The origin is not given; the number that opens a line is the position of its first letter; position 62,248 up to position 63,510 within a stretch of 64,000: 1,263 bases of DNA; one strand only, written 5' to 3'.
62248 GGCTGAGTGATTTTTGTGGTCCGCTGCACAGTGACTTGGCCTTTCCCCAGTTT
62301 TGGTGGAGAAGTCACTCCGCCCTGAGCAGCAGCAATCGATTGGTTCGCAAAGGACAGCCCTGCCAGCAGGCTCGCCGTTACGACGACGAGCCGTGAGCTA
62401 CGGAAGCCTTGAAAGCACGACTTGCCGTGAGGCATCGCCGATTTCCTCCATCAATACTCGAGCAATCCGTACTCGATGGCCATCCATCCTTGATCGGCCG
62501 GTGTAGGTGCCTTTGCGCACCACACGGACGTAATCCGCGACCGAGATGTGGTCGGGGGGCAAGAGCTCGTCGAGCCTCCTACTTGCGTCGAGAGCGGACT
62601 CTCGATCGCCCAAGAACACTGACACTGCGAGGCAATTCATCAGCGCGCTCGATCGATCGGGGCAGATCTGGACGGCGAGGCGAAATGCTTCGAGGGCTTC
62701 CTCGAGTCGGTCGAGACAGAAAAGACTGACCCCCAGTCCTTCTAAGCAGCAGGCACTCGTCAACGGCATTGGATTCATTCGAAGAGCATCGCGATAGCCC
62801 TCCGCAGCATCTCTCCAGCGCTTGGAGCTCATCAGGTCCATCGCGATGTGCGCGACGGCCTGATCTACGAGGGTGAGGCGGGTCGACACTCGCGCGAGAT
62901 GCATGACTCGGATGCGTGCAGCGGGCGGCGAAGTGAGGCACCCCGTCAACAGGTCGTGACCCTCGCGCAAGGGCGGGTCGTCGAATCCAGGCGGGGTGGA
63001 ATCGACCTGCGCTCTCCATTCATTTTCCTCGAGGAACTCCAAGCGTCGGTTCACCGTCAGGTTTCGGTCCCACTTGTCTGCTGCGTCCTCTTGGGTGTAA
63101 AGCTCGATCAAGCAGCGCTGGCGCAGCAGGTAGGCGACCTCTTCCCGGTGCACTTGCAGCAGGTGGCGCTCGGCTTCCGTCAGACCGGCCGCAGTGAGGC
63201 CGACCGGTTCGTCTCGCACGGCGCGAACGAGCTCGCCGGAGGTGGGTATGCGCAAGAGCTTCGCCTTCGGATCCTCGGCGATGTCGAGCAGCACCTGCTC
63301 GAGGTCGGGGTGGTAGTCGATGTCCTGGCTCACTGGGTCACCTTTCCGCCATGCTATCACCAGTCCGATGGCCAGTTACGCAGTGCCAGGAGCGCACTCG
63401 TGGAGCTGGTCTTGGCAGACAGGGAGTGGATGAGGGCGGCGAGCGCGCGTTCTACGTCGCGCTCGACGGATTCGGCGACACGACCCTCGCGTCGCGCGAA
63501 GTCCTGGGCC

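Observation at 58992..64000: Lower-GC block at the window end carrying a split sigma / TPR / small peptide / giant membrane-anchored beta-sandwich-repeat module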

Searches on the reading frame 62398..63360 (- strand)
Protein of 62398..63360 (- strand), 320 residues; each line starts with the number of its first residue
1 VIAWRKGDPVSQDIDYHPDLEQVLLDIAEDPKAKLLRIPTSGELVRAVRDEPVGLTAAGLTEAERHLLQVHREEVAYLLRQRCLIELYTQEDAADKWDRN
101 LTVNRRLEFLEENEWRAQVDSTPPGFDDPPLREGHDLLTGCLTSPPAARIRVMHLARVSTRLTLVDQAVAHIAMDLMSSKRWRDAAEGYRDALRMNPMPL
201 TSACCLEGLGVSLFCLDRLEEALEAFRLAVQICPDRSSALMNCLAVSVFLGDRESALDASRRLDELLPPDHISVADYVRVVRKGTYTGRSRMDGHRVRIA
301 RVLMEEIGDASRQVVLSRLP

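Call 3: search_protein_families(library=pfam, proteins=[window:62398-63360:-], max_evalue=1)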
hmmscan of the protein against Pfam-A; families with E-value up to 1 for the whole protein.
window:62398-63360:- (320 aa): 9 families
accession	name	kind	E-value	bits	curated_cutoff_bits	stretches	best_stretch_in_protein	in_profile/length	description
PF07719.23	TPR_2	-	3.6e-08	33.3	27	1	206-235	4-33/34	Tetratricopeptide repeat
PF00515.34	TPR_1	-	7.9e-06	25.9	27.8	1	208-235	6-33/34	Tetratricopeptide repeat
PF13424.12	TPR_12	-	8.8e-06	26.3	30.1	2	171-233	8-75/77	Tetratricopeptide repeat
PF13432.12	TPR_16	-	2e-05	25.4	32.7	1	173-235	4-63/65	Tetratricopeptide repeat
PF13428.12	TPR_14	-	0.00012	22.9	23.5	1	209-241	7-39/44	Tetratricopeptide repeat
PF23914.1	TPR_CcmH_CycH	-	0.0066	16.7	42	1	175-271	25-118/158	Cytochrome c-type biogenesis protein H TPR domain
PF13374.12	TPR_10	-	0.0071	16.8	27.5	1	205-233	4-32/42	Tetratricopeptide repeat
PF13414.12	TPR_11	-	0.046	13.9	26.8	1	217-238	8-29/42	TPR repeat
PF13181.12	TPR_8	-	0.21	12.3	25.7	0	216-235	14-33/34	Tetratricopeptide repeat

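Call 6: search_protein_families(library=ncbifam, proteins=[window:62398-63360:-], max_evalue=1)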
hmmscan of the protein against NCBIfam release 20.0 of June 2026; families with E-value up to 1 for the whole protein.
window:62398-63360:- (320 aa): 5 families
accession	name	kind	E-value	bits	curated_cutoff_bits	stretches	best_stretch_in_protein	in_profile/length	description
TIGR02552.1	LcrH_SycD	equivalog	0.00058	19.6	104.8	1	168-259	20-108/136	SycD/LcrH family type III secretion system chaperone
NF040959.1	MamA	equivalog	0.064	12.7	200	1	167-265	106-201/204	magnetosome protein MamA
TIGR02521.1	type_IV_pilW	equivalog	0.071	12.6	154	1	176-269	109-201/234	type IV pilus biogenesis/stability protein PilW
NF033920.0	C39_PA2778_fam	equivalog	0.082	12.3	150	1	166-261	156-248/255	PA2778 family cysteine peptidase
NF002725.1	PRK02603.1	equivalog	0.11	12.5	143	1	182-254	51-123/173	photosystem I assembly protein Ycf3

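Call 8: find_encoding_contigs(protein=window:62398-63360:-, flank=10000, max_places=6)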
Protein window:62398-63360:- (320 aa): no gene with exactly this product is on record in the collection.

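Call 23: search_protein_families(library=padloc, proteins=[window:62398-63360:-], max_evalue=1)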
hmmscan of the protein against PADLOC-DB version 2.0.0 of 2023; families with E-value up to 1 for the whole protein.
window:62398-63360:- (320 aa): 2 families
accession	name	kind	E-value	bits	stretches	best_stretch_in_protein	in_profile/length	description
PDLC01171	TPR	-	0.00029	18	1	152-265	204-315/504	TPR repeats containing protein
PDLC01092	C3a198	-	0.03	11.2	1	178-260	247-329/523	TPR protein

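Call 26: find_homologous_proteins(query=window:62398-63360:-, max_evalue=0.01)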
Query window:62398-63360:- (320 aa): 4 proteins with E <= 0.01 among 8000 candidates.
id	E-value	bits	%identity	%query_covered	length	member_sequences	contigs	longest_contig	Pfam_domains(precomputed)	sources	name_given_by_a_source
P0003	3.7e-201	685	100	97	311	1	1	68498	PF00515.35,PF13424.13,PF13432.13,PF07719.24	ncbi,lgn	-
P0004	2.6e-24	104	31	94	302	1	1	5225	-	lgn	-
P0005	4.7e-5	41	36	29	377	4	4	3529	PF03704.24,PF25060.1,PF12862.14,PF13414.13,PF13374.13,PF24575.2,PF00515.35,PF13424.13,PF13429.13,PF07719.24,PF13174.13,PF20308.5,PF25063.1,PF13431.13,PF23914.2,PF13176.13,PF13428.13,PF13676.12,PF14559.13,PF13371.13,PF22860.3,PF12895.14,PF21033.5,PF13432.13,PF13181.13,PF12968.14,PF01239.29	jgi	jgi:tetratricopeptide (TPR) repeat protein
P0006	6.9e-3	34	33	32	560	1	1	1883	PF25063.1,PF03704.24,PF13431.13,PF23914.2,PF13414.13,PF13176.13,PF13428.13,PF13374.13,PF14559.13,PF24575.2,PF13371.13,PF00515.35,PF12895.14,PF13424.13,PF21033.5,PF13432.13,PF13181.13,PF07719.24,PF13174.13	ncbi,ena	-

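Call 27: find_encoding_contigs(protein=P0004, flank=10000, max_places=4)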
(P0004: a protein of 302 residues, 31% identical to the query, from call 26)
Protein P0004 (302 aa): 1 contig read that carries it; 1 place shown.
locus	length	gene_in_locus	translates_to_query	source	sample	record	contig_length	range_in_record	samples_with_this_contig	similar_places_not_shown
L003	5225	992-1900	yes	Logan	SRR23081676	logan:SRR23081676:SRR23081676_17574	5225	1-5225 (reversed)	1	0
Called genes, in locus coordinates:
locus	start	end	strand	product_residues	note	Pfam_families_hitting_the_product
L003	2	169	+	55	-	?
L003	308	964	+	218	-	-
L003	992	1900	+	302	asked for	-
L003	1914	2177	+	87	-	-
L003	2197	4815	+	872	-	PF17210:SdrD_B (faint), PF13715:CarbopepD_reg_2 (faint), PF17802:SpaA (faint), PF13620:CarboxypepD_reg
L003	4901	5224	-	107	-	?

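Call 68: search_solved_structures(query=A8, max_evalue=10, show_alignments=2)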
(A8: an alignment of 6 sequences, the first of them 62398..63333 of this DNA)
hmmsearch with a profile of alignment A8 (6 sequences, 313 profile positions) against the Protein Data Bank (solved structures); distinct sequences matched with E-value up to 10: 118 (the best 60 are shown).
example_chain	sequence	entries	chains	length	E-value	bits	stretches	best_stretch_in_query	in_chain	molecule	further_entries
9qhb_A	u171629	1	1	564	1.2e-34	123.3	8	168-234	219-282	Engineered tetratricopeptide repeat protein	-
8bu0_A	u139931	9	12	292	2.5e-19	73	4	168-234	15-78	Consensus tetratricopeptide repeat protein | Crystal structure of an 8-repeat consensus TPR superhelix with Zinc. | Monomer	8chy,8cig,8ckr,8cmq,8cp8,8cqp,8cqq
9qhc_A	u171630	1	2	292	8.5e-18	67.9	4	168-234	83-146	Engineered tetratricopeptide repeat protein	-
7qdr_B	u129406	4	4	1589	1.1e-14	57.7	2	109-239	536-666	Tetratricopeptide repeat protein 37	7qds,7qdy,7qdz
9g8o_B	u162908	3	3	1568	1.2e-14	57.6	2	109-239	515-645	Superkiller complex protein 3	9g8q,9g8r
9gzg_A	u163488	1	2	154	8.7e-13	51.5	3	171-232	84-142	Engineered CTPR protein with glutamic acids for conductivity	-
7yea_A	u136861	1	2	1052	2e-11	47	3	161-231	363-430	UDP-N-acetylglucosamine--peptide N-acetylglucosaminyltransferase 110 kDa subunit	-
7yeh_B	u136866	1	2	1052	2e-11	47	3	161-231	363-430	UDP-N-acetylglucosamine--peptide N-acetylglucosaminyltransferase 110 kDa subunit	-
7ntf_A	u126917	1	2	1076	2.1e-11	46.9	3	161-232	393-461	Isoform 1 of UDP-N-acetylglucosamine--peptide N-acetylglucosaminyltransferase 110 kDa subu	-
1w3b_A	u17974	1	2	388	4.6e-11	45.8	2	188-253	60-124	UDP-N-ACETYLGLUCOSAMINE--PEPTIDE N-ACETYLGLUCOSAMINYLTRANSFERASE 110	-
6eou_A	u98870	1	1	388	7.2e-11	45.2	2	188-253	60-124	UDP-N-acetylglucosamine--peptide N-acetylglucosaminyltransferase 110 kDa subunit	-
7obi_A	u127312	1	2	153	7.4e-09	38.6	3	171-235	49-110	CTPR-rv4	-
8ch0_A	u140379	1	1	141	9.8e-09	38.2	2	168-234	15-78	Consensus tetratricopeptide repeat protein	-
2fo7_A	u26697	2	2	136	1.2e-08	37.9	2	170-234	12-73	SYNTHETIC CONSENSUS TPR PROTEIN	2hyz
7y4i_A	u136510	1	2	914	1.2e-08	37.8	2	120-236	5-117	Probable UDP-N-acetylglucosamine--peptide N-acetylglucosaminyltransferase SPINDLY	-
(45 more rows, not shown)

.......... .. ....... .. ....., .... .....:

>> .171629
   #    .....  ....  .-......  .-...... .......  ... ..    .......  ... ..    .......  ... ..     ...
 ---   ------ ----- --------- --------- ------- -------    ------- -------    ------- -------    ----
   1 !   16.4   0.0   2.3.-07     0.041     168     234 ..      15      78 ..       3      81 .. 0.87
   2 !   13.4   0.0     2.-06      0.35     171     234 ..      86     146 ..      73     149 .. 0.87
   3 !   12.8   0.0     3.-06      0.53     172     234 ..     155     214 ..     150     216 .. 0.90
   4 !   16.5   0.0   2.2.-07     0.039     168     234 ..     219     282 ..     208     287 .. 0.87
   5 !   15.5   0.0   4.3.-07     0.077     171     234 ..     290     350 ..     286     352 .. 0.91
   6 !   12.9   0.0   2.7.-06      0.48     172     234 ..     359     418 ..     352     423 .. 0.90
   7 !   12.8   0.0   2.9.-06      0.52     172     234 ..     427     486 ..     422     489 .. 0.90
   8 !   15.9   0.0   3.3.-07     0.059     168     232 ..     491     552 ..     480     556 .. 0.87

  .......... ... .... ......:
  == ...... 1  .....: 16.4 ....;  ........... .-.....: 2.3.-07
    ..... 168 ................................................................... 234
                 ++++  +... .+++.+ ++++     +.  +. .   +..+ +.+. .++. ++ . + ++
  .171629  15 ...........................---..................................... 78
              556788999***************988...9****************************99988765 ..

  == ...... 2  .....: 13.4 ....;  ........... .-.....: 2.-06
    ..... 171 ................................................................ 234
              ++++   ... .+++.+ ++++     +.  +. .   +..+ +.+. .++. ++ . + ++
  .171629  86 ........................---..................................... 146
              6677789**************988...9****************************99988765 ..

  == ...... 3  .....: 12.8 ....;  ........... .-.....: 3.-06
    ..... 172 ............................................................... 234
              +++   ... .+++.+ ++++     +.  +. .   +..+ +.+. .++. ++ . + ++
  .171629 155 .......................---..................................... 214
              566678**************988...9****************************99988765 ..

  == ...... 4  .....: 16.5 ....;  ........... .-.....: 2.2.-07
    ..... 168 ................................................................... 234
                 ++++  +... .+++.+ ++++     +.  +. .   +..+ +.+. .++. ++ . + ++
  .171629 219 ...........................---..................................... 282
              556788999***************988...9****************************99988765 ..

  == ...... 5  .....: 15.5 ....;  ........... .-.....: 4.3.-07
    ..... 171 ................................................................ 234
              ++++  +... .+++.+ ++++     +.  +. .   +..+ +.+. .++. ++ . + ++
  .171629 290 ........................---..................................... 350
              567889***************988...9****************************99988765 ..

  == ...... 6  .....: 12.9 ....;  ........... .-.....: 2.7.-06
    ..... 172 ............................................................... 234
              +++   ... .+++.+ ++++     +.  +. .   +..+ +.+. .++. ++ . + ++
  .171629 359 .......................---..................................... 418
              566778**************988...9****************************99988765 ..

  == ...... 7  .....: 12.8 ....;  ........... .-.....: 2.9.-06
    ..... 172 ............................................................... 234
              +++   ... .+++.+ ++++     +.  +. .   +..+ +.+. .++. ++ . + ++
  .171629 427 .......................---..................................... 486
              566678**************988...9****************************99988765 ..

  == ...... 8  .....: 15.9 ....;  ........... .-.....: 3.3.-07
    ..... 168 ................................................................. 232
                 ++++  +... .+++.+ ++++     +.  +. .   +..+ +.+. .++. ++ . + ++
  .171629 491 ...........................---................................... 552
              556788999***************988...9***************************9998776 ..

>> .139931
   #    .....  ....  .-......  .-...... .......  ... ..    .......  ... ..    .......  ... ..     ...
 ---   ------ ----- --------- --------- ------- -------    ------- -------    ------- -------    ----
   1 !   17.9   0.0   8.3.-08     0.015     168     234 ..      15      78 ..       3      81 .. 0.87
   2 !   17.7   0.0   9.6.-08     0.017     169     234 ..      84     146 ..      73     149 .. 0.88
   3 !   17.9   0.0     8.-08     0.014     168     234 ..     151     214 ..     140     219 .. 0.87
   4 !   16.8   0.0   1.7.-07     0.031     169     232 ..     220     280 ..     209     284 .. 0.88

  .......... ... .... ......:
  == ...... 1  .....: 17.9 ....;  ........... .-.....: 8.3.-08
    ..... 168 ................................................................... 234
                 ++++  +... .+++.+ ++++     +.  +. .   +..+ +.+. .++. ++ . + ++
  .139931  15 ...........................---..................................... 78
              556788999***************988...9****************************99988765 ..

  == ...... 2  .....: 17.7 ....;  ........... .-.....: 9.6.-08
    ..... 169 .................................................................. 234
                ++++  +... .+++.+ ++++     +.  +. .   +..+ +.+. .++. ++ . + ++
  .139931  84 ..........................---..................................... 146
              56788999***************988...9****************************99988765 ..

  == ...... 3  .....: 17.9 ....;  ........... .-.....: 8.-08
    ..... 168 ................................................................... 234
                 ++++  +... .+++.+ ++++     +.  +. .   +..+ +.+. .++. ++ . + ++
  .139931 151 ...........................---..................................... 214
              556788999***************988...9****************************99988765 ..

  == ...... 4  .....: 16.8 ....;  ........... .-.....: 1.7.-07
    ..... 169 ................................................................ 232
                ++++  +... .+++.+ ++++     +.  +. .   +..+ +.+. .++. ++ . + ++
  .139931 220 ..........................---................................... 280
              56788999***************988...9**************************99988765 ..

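Call 69: search_protein_families(library=pfam, alignment_id=A8, max_evalue=1)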
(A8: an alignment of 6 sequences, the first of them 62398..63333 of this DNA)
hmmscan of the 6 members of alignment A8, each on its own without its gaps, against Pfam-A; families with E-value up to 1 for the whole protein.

A. member 1, window:62398-63333:- (311 aa): 9 families
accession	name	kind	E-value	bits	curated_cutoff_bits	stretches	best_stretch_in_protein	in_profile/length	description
PF07719.23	TPR_2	-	3.4e-08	33.4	27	1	197-226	4-33/34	Tetratricopeptide repeat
PF00515.34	TPR_1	-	7.3e-06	26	27.8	1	199-226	6-33/34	Tetratricopeptide repeat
PF13424.12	TPR_12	-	8e-06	26.4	30.1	2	162-224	8-75/77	Tetratricopeptide repeat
PF13432.12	TPR_16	-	1.9e-05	25.4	32.7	1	164-226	4-63/65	Tetratricopeptide repeat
PF13428.12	TPR_14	-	0.00011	23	23.5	1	200-232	7-39/44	Tetratricopeptide repeat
PF23914.1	TPR_CcmH_CycH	-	0.0062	16.8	42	1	166-262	25-118/158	Cytochrome c-type biogenesis protein H TPR domain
PF13374.12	TPR_10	-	0.0064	16.9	27.5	1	196-224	4-32/42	Tetratricopeptide repeat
PF13414.12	TPR_11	-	0.043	13.9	26.8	1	208-229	8-29/42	TPR repeat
PF13181.12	TPR_8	-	0.2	12.3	25.7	0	207-226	14-33/34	Tetratricopeptide repeat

B. families by the number of members that match (of 6 scanned): 13 families
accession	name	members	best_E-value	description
PF07719.23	TPR_2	4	3.4e-08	Tetratricopeptide repeat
PF13428.12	TPR_14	4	1.2e-05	Tetratricopeptide repeat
PF13432.12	TPR_16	3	1.9e-05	Tetratricopeptide repeat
PF00515.34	TPR_1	2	7.3e-06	Tetratricopeptide repeat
PF13424.12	TPR_12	2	8e-06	Tetratricopeptide repeat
PF13181.12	TPR_8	2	0.19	Tetratricopeptide repeat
PF13174.12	TPR_6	1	0.00061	Tetratricopeptide repeat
PF23914.1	TPR_CcmH_CycH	1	0.0062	Cytochrome c-type biogenesis protein H TPR domain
PF13374.12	TPR_10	1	0.0064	Tetratricopeptide repeat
PF13414.12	TPR_11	1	0.043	TPR repeat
PF14559.12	TPR_19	1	0.049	Tetratricopeptide repeat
PF05111.17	Amelin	1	0.17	Ameloblastin precursor (Amelin)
PF13176.12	TPR_7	1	0.34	Tetratricopeptide repeat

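Call 92: search_protein_families(library=pfam, proteins=[L003:2197-4815:+], max_evalue=0.001)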
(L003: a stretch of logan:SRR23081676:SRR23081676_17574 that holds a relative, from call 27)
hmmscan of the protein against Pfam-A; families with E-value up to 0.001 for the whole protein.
L003:2197-4815:+ (872 aa): 4 families
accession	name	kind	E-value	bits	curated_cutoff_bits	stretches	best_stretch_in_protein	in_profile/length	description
PF13620.12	CarboxypepD_reg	-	1.8e-29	102.3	32.3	1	352-438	1-81/82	Carboxypeptidase regulatory-like domain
PF13715.12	CarbopepD_reg_2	-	2.7e-07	31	32.2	1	354-423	2-62/88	CarboxypepD_reg-like domain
PF17210.9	SdrD_B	-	1.1e-06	29.3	29.7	0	715-760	30-74/112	SdrD B-like domain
PF17802.7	SpaA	-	6.5e-05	23.5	23.1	0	716-748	23-56/91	Prealbumin-like fold domain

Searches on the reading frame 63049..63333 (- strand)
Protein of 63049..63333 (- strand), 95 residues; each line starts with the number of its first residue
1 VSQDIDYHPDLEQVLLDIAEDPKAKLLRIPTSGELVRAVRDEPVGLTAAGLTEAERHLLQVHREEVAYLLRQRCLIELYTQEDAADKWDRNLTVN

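Call 98: find_homologous_proteins(query=A11, max_evalue=0.001)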
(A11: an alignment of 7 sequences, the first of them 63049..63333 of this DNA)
Query A11 (7 sequences) (95 aa, profile of the alignment): 12 proteins with E <= 0.001 among 8000 candidates.
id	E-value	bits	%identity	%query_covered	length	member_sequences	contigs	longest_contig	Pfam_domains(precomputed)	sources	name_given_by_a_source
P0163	5.1e-22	95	45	84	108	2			-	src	-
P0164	3.1e-18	83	43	76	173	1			-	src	-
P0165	1.5e-17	81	40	87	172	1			-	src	-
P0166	9.0e-16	75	40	89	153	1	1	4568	-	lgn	-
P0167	9.7e-16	75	51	67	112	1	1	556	-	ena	-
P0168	4.9e-14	70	49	65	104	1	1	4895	-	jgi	jgi:hypothetical protein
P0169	1.3e-13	69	43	75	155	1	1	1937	-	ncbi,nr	ncbi:MAG: hypothetical protein QF724_13525, partial [Planctomycetota bacterium]|nr:hypothetical prot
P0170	2.8e-13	67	43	73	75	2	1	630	-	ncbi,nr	ncbi:MAG: hypothetical protein KDA96_28440, partial [Planctomycetaceae bacterium]|nr:hypothetical pr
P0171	3.4e-13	67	48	75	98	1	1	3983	-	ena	-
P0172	7.8e-13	66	44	87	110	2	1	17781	-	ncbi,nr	ncbi:MAG: hypothetical protein FJ299_08135, partial [Planctomycetes bacterium]|nr:hypothetical prote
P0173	2.1e-10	58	44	67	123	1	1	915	-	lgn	-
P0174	3.2e-5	42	58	13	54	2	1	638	-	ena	-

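Call 107: search_solved_structures(query=A11, max_evalue=10, show_alignments=2)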
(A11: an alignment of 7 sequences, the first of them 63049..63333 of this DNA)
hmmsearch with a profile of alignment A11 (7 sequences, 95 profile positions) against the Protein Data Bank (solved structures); distinct sequences matched with E-value up to 10: 1.
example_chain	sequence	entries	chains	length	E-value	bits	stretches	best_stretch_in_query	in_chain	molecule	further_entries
9gby_A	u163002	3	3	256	0.29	14.4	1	9-45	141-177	2-C-methyl-D-erythritol 4-phosphate cytidylyltransferase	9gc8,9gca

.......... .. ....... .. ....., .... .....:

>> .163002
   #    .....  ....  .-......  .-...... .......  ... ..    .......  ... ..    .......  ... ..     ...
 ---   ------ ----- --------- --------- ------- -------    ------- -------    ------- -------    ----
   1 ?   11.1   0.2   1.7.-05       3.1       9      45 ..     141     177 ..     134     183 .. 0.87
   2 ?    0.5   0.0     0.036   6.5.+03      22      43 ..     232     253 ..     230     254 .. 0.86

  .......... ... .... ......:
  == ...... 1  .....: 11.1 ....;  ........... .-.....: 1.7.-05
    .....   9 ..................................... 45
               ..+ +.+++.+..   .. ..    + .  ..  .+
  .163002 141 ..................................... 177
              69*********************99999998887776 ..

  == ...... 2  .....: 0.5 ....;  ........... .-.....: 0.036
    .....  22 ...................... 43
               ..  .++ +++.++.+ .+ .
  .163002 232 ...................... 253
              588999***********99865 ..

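Call 112: find_related_loci(query=A11, collection=metagenome_contigs, flank=6000)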
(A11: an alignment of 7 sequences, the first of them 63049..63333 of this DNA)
Query A11 (95 aa) in metagenome_contigs; peptide patterns used: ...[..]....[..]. (x = any residue, [..] = any of these).
172 stretches matched a pattern; 19 encode a relative of the query (tblastn E <= 1e-3); 19 distinct loci.
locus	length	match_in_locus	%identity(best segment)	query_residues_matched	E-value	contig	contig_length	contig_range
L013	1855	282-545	45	1-88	2e-19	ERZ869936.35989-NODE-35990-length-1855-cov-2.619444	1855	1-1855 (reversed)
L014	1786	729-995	41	7-95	1e-17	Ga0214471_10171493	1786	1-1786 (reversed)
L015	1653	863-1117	48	1-84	2e-17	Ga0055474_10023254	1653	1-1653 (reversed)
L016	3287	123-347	45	7-80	4e-17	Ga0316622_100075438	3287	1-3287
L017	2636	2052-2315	38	9-95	9e-17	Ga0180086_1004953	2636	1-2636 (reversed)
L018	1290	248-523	40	2-92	8e-16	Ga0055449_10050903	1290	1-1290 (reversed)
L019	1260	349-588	42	2-80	2e-15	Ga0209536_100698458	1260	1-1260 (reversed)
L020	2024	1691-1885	52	8-71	6e-15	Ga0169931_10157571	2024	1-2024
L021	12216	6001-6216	44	1-71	2e-12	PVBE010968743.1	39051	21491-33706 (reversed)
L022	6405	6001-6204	46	5-71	1e-12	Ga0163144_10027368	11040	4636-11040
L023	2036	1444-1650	41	5-72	2e-12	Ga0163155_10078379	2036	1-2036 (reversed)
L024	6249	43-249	41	5-72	3e-12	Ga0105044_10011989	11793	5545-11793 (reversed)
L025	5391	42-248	41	5-72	3e-12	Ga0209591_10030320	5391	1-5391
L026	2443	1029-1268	39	2-80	1e-10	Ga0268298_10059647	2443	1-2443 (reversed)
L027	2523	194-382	46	9-71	1e-10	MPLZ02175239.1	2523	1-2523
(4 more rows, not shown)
